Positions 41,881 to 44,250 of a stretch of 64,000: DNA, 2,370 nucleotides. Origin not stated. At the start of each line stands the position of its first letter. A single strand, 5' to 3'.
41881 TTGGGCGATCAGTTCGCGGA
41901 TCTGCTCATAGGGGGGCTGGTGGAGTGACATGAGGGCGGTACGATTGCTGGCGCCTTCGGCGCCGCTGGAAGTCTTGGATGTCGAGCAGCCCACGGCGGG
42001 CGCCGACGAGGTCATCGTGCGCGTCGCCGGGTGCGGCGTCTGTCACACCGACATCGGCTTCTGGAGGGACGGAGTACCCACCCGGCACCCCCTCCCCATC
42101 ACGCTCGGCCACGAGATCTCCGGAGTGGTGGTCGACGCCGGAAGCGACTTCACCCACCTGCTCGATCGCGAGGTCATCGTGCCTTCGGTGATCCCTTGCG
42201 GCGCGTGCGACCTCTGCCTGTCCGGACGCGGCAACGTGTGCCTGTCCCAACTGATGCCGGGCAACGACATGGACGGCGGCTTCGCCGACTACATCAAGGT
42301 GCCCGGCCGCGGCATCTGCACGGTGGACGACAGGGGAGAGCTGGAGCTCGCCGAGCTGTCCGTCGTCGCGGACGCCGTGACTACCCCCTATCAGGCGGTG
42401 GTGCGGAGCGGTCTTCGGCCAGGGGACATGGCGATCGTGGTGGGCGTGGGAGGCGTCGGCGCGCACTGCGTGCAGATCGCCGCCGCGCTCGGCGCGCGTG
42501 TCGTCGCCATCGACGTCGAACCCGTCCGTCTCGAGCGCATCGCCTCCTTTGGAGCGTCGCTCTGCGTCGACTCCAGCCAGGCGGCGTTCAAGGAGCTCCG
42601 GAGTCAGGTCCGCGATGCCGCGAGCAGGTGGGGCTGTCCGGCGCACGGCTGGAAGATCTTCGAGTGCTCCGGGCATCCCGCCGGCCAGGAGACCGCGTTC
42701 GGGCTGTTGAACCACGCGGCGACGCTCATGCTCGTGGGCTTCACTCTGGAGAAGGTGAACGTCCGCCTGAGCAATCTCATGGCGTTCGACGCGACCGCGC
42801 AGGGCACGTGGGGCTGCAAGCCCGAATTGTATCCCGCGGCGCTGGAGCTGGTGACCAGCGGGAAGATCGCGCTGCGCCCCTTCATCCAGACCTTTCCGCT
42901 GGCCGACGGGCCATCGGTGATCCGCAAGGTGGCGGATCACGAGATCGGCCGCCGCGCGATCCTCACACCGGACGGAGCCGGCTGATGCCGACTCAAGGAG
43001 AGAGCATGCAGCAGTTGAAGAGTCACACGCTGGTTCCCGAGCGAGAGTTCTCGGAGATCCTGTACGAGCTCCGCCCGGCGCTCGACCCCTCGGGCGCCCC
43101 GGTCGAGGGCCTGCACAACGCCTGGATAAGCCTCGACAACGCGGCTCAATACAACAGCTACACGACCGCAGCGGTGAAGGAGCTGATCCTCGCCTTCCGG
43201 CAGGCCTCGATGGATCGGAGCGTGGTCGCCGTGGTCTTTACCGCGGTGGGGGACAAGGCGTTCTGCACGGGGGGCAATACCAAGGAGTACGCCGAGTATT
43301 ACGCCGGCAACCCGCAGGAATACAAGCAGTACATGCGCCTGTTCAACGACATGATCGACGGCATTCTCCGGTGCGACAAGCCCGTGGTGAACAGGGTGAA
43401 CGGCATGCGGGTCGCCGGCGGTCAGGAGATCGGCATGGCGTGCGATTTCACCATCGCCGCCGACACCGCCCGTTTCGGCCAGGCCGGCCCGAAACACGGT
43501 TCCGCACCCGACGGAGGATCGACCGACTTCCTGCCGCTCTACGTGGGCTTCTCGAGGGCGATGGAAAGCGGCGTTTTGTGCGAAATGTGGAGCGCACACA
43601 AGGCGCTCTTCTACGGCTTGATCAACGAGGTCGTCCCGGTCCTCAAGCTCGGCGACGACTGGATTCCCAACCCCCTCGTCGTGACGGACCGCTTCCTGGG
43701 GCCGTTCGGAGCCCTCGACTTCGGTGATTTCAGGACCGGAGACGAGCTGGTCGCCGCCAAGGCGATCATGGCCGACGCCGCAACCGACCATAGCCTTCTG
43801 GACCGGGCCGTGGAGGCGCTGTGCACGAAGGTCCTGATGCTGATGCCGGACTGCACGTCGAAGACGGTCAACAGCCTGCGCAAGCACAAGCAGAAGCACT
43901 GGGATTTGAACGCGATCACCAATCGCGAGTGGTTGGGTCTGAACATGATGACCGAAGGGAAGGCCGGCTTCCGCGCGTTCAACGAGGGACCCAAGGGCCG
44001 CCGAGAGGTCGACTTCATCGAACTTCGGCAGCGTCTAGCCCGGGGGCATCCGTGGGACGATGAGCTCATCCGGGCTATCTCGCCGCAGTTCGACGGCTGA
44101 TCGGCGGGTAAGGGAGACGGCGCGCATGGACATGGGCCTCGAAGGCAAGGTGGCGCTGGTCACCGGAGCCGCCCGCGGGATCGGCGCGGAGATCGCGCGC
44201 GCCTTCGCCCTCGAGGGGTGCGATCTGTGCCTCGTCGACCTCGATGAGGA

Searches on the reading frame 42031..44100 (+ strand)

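Call 7: search_protein_families(library=pfam, proteins=[window:42031-44100:+])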
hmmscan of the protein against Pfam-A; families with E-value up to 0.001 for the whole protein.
window:42031-44100:+ (689 aa): 2 families
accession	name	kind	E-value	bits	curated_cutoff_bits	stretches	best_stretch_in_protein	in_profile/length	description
PF00378.25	ECH_1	-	3.1e-39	135.3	27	1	365-545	8-184/251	Enoyl-CoA hydratase/isomerase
PF16113.10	ECH_2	-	9e-17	62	27.2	1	365-536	3-173/335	Enoyl-CoA hydratase/isomerase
